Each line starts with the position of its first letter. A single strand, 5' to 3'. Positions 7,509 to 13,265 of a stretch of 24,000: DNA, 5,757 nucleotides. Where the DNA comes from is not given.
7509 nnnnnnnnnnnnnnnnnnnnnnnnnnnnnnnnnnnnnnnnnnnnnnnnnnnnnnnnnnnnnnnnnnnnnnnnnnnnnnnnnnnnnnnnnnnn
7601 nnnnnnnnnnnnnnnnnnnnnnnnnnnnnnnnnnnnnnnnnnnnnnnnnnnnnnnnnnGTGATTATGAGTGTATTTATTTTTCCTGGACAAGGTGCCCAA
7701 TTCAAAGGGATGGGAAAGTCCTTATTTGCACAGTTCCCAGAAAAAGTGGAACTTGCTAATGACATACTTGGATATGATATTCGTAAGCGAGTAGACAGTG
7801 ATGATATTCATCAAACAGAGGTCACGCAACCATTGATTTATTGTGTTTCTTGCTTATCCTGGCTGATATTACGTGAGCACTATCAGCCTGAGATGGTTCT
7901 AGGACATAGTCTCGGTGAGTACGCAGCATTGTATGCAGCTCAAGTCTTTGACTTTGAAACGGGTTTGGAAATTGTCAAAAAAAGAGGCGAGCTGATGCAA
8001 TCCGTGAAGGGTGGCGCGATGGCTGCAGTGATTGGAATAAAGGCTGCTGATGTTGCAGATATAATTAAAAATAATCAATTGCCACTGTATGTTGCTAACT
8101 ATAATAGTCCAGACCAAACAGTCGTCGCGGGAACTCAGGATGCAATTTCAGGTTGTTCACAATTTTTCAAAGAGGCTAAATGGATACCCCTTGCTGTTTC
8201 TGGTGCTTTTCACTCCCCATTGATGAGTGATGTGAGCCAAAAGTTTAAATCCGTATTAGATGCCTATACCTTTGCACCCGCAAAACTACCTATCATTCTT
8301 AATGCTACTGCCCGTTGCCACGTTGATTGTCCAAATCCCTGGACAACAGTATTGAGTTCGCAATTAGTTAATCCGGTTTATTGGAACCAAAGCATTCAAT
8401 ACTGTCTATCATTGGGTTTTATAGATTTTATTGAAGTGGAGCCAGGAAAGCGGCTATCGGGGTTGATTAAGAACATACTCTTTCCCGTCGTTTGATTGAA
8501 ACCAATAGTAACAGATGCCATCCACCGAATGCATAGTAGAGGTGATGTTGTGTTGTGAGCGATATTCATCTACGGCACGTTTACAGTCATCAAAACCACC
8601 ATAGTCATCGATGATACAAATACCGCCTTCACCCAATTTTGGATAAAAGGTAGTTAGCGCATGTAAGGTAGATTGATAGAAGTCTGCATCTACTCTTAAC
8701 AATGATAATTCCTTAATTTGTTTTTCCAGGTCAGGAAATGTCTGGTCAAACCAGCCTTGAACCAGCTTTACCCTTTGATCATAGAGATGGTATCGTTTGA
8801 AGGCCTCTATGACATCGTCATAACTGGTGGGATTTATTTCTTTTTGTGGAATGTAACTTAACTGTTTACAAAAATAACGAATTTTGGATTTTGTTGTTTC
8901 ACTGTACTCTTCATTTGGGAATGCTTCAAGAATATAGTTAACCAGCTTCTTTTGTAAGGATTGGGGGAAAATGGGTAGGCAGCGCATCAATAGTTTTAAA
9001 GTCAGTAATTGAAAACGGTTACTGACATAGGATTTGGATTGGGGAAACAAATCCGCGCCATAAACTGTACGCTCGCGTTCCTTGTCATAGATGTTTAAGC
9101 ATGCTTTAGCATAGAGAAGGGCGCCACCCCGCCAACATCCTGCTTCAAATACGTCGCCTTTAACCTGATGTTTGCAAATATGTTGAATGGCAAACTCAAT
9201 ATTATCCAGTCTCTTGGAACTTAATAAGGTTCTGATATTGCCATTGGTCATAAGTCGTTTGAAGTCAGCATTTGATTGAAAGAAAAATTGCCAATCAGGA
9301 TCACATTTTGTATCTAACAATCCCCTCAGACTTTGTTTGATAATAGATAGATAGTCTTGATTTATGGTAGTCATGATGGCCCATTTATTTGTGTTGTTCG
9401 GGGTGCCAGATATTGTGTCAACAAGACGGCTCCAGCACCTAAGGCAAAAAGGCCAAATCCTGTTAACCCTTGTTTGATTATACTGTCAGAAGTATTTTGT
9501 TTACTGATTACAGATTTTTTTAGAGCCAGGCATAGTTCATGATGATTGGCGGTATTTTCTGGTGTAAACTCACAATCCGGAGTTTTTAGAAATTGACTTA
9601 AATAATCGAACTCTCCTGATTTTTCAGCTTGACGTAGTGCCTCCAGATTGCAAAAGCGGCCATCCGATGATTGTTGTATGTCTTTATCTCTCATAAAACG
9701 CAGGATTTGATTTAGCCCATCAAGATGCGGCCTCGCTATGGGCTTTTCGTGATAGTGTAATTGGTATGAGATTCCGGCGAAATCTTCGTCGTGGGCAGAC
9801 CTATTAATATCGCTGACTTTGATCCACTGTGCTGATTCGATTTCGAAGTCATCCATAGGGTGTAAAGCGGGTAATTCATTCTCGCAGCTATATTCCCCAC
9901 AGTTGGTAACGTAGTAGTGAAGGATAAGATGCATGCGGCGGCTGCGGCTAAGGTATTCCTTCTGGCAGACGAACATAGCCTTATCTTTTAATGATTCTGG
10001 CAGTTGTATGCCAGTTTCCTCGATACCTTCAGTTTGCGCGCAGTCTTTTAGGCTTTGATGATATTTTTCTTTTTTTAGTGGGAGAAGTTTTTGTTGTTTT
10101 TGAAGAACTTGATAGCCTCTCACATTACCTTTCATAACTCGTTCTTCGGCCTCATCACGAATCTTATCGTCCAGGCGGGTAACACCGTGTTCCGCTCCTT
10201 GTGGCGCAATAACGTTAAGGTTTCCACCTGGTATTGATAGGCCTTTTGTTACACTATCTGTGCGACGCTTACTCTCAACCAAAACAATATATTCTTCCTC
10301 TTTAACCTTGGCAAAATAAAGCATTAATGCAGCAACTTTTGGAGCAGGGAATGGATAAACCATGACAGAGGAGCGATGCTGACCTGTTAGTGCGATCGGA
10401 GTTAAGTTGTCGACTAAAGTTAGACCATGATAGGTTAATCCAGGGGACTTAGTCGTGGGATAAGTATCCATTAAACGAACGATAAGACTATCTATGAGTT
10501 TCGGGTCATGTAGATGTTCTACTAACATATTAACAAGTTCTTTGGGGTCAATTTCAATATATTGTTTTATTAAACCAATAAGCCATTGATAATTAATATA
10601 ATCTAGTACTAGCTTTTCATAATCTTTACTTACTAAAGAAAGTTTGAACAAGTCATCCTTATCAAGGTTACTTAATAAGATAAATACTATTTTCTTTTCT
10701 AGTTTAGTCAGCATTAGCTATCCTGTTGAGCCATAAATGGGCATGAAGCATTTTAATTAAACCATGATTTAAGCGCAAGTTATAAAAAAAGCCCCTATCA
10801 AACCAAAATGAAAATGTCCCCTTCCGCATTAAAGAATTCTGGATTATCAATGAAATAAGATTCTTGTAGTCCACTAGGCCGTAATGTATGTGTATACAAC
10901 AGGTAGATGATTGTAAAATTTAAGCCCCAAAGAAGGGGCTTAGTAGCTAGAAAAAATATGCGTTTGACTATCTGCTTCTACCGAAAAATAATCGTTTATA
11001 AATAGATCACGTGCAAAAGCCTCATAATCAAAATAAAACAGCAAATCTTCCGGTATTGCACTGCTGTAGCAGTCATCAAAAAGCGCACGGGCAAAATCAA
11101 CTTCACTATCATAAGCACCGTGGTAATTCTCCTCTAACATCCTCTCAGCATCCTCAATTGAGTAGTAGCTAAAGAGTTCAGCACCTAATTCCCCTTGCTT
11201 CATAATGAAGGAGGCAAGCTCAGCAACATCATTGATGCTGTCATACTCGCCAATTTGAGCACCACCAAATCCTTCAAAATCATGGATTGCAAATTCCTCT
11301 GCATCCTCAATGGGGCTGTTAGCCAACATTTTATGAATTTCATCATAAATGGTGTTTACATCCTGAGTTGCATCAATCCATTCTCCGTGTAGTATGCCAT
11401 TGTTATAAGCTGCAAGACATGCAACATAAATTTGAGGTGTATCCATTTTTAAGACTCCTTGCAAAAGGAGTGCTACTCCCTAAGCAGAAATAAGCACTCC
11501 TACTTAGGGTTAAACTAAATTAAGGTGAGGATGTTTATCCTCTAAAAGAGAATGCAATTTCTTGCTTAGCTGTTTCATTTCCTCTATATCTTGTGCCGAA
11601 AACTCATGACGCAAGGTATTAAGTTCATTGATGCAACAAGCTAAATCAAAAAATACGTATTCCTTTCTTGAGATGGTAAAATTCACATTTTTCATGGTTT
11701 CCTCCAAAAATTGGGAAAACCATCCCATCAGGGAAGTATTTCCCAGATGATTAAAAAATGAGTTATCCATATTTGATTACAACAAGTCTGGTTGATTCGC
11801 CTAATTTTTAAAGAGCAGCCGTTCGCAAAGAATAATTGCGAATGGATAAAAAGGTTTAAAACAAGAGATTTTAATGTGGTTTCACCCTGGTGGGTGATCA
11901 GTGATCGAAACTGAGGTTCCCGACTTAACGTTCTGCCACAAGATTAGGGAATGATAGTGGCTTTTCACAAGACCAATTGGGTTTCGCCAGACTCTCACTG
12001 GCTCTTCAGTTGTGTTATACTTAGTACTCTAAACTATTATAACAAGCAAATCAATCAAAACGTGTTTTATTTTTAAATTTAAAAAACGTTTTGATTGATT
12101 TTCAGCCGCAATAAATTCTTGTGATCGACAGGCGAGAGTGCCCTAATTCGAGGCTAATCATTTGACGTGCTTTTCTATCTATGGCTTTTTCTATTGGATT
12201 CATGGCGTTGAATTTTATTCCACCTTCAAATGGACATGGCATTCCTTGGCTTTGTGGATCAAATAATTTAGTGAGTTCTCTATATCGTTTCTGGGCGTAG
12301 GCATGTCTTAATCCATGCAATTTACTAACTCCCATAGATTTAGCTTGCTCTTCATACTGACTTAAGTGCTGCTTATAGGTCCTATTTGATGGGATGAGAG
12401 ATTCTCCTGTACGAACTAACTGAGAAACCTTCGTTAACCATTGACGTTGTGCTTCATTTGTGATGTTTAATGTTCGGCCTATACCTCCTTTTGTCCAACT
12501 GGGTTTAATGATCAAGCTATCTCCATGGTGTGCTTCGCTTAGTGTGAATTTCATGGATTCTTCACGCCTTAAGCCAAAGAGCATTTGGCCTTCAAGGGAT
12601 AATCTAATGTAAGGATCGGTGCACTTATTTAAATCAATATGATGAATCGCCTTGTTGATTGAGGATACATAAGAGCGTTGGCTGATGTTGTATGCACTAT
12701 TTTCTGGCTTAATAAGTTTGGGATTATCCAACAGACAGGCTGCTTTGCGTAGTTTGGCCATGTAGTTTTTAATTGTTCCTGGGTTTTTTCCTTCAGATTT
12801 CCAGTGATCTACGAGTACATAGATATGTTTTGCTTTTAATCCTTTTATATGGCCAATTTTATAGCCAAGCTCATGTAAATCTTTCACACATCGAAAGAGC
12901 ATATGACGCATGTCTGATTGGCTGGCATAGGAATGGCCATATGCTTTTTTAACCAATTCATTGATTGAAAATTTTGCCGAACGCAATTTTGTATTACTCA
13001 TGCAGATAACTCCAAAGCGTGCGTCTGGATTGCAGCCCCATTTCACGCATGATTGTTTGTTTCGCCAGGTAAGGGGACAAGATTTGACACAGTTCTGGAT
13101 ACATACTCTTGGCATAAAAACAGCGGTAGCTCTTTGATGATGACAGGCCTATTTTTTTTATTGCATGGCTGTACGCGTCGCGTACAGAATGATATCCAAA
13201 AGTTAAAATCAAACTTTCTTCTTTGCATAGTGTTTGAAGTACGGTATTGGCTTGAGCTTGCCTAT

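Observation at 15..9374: Compact orphan AT-less PKS locus with desaturase, MBL-type hydrolase, discrete AT and TylF O-methyltransferase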

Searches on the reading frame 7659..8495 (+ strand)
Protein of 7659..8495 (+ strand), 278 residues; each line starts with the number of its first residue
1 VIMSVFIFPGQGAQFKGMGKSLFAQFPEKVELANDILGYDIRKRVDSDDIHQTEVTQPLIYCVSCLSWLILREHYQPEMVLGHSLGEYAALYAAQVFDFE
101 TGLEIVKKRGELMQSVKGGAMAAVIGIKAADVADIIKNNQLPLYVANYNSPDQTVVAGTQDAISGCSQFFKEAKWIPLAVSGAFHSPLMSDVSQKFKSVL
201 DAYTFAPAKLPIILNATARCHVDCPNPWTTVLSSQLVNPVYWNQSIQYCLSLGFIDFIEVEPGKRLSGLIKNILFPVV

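Call 5: search_protein_families(library=pfam, proteins=[window:7659-8495:+], max_evalue=0.01)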
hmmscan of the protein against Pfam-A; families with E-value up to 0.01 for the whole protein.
window:7659-8495:+ (278 aa): 1 family
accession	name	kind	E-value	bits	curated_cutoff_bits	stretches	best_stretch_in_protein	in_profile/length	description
PF00698.26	Acyl_transf_1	-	6.3e-29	101.9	32.7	1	5-262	1-267/319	Acyl transferase domain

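Call 8: search_protein_families(library=ncbifam, proteins=[window:7659-8495:+], max_evalue=0.001)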
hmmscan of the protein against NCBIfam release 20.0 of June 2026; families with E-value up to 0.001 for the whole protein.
window:7659-8495:+ (278 aa): 8 families
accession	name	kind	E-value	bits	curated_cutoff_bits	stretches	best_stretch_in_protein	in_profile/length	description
TIGR00128.1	fabD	equivalog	6.7e-81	271.9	260.9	1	4-273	3-286/290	ACP S-malonyltransferase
TIGR03131.1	malonate_mdcH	equivalog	1.7e-52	178.7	297.9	1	5-274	2-276/297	malonate decarboxylase subunit epsilon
NF045894.1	PKS_plus_SDR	equivalog_domain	4e-43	147.3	1740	1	4-273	532-814/1515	type I polyketide synthase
TIGR02813.1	omega_3_PfaA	subfamily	1.7e-30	104.6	1010.1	1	45-274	642-880/2582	polyketide-type polyunsaturated fatty acid synthase PfaA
NF037940.1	PKS_MbtD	equivalog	6.2e-19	67.6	1150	1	5-260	93-360/978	mycobactin polyketide synthase MbtD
NF040607.1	mycolic_Pks13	equivalog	2.2e-16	58.5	2100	1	4-262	665-942/1680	polyketide synthase Pks13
NF041183.1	Pks2_ls1_myc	equivalog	2.2e-15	54.6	2400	1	5-263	534-803/2086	sulfolipid-1 biosynthesis phthioceranic/hydroxyphthioceranic acid synthase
NF037941.1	PKS_NbtC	equivalog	2.8e-10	38.8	1150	1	6-199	99-306/1027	nocobactin polyketide synthase NbtC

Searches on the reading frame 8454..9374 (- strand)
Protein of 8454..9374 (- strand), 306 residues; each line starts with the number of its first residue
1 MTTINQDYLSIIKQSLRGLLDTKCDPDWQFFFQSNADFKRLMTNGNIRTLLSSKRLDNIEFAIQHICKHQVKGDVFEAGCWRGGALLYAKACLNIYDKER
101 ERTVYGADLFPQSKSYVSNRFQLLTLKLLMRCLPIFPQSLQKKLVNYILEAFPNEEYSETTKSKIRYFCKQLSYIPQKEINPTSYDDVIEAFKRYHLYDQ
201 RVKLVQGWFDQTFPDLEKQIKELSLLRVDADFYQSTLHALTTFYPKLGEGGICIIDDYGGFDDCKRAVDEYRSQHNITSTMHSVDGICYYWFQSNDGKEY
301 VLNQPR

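Call 5: search_protein_families(library=pfam, proteins=[window:8454-9374:-], max_evalue=0.01)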
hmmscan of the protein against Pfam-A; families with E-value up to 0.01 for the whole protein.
window:8454-9374:- (306 aa): 2 families
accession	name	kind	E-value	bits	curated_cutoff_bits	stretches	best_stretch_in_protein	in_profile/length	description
PF05711.17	TylF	-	7.2e-49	166.8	23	2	183-291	156-262/264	Macrocin-O-methyltransferase (TylF)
PF13578.12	Methyltransf_24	-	2.5e-08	35.2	26.3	1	77-258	2-105/105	Methyltransferase domain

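Call 8: search_protein_families(library=ncbifam, proteins=[window:8454-9374:-], max_evalue=0.001)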
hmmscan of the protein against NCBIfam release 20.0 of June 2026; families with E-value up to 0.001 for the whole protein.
window:8454-9374:- (306 aa): 0 families

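Call 53: search_solved_structures(query=window:8454-9374:-, max_evalue=0.001)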
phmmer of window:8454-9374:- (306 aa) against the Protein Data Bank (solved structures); distinct sequences matched with E-value up to 0.001: 7.
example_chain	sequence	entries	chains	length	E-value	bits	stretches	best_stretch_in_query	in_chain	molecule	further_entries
4xvz_A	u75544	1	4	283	2.5e-33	118.9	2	182-294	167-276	Mycinamicin III 3''-O-methyltransferase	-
4cdz_A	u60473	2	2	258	3.1e-33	118.6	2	182-294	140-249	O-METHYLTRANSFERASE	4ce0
4x7u_A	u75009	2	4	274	3.1e-33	118.6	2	182-294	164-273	Mycinamicin III 3''-O-methyltransferase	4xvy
4x7v_A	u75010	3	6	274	3.6e-33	118.4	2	182-294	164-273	Mycinamicin III 3''-O-methyltransferase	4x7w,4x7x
2wk1_A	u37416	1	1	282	4.2e-33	118.2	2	182-293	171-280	NOVP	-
5i10_A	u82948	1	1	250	6e-33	117.6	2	182-294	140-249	Probable O-methyltransferase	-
4x7y_B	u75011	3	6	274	8.3e-33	117.2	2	182-294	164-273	Mycinamicin III 3''-O-methyltransferase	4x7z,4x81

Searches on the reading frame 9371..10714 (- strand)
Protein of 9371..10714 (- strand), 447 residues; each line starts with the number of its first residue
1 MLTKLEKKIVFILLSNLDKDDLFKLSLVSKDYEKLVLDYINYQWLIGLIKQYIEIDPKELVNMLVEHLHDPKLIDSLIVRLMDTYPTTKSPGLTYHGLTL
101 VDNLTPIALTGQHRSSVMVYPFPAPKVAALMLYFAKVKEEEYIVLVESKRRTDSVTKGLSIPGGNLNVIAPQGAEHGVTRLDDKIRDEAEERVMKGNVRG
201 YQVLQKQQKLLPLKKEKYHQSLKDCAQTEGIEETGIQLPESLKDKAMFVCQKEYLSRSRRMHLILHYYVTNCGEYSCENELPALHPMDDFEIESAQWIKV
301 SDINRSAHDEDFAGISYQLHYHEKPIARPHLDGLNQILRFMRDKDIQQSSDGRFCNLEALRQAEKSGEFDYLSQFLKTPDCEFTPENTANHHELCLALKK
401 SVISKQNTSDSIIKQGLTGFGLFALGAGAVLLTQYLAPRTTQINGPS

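Call 5: search_protein_families(library=pfam, proteins=[window:9371-10714:-], max_evalue=0.01)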
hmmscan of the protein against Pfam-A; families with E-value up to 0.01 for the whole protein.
window:9371-10714:- (447 aa): 2 families
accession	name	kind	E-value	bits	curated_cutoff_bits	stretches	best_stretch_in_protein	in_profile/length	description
PF00293.34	NUDIX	-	3.9e-05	24.1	21.1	1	219-309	41-124/134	NUDIX domain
PF00646.38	F-box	-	0.0099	16.2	20.5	0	8-40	7-39/43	F-box domain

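Call 8: search_protein_families(library=ncbifam, proteins=[window:9371-10714:-], max_evalue=0.001)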
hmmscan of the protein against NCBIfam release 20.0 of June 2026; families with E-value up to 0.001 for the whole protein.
window:9371-10714:- (447 aa): 0 families

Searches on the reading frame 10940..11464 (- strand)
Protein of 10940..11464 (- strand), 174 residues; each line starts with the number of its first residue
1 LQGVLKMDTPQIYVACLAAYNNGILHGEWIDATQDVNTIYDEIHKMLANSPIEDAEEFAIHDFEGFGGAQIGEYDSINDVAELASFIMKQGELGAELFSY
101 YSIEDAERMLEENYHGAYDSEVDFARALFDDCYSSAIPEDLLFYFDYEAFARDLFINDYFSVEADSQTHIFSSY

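Call 5: search_protein_families(library=pfam, proteins=[window:10940-11464:-], max_evalue=0.01)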
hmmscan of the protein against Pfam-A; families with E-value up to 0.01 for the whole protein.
window:10940-11464:- (174 aa): 1 family
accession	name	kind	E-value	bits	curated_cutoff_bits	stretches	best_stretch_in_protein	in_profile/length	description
PF07275.16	ArdA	-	8.4e-45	153.6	27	1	12-162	1-148/155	Antirestriction protein (ArdA)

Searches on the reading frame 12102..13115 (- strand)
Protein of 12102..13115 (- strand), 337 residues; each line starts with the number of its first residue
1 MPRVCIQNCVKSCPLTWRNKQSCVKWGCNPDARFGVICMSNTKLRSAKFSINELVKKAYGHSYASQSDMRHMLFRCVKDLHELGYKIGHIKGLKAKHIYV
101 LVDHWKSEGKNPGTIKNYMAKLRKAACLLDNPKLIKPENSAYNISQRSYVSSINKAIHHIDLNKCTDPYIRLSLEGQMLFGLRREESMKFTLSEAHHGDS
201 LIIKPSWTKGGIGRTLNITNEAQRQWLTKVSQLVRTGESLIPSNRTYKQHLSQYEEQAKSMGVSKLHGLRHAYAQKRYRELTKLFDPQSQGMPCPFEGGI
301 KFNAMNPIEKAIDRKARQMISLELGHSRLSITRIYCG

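Call 36: search_protein_families(library=pfam, proteins=[window:12102-13115:-], max_evalue=0.001)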
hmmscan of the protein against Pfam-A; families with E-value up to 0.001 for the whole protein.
window:12102-13115:- (337 aa): 2 families
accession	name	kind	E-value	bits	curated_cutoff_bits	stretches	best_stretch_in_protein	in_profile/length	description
PF12834.13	Phage_int_SAM_2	-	3.7e-11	43.8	22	1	57-124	13-80/91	Phage integrase, N-terminal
PF12835.12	Integrase_1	-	4.9e-08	33.5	23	1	156-275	18-148/149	Integrase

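Call 82: search_protein_families(library=ncbifam, proteins=[window:12102-13115:-], max_evalue=0.00001)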
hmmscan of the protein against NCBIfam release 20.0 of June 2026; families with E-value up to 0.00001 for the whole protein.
window:12102-13115:- (337 aa): 0 families
